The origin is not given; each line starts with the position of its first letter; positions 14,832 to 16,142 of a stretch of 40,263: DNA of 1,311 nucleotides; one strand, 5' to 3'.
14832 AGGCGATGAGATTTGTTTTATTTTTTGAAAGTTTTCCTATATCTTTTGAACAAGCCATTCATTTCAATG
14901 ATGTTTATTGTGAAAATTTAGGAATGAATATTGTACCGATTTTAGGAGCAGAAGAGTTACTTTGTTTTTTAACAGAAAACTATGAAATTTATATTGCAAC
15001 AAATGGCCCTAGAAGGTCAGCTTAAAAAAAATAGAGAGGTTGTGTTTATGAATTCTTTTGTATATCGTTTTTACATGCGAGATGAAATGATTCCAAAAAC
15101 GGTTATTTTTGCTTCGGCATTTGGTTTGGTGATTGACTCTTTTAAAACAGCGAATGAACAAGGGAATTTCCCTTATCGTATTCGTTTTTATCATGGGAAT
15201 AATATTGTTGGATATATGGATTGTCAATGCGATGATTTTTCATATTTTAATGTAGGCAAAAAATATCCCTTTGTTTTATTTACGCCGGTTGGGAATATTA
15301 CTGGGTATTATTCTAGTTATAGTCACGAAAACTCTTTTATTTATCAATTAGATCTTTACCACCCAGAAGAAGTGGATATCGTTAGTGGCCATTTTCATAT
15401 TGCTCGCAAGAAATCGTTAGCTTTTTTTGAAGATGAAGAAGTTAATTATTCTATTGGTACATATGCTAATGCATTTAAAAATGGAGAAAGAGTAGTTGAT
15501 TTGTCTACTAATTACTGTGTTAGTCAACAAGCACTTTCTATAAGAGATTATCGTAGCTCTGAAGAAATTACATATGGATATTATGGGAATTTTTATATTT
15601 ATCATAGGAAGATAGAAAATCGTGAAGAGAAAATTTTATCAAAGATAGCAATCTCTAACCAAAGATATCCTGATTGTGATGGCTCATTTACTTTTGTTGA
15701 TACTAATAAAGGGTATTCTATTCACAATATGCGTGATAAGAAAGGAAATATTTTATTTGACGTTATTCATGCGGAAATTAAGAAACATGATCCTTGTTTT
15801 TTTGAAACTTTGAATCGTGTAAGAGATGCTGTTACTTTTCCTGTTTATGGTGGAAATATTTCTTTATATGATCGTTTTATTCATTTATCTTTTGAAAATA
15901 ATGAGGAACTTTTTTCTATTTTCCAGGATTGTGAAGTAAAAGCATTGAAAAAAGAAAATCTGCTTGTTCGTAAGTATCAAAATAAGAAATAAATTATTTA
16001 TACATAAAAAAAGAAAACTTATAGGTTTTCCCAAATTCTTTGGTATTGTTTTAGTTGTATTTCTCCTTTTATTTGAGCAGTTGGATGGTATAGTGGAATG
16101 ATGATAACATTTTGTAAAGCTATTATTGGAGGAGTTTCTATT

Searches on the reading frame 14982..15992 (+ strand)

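Call 3: search_protein_families(library=pfam, proteins=[window:14982-15992:+], max_evalue=1)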
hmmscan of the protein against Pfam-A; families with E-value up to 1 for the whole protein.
window:14982-15992:+ (336 aa): 1 family
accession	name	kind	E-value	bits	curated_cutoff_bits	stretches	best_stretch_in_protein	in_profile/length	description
PF14499.12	DUF4437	-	0.085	12.4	24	1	141-188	97-145/250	Domain of unknown function (DUF4437)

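Call 37: search_protein_families(library=padloc, proteins=[window:14982-15992:+], max_evalue=0.01)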
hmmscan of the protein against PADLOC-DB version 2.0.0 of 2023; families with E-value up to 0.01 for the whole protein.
window:14982-15992:+ (336 aa): 0 families
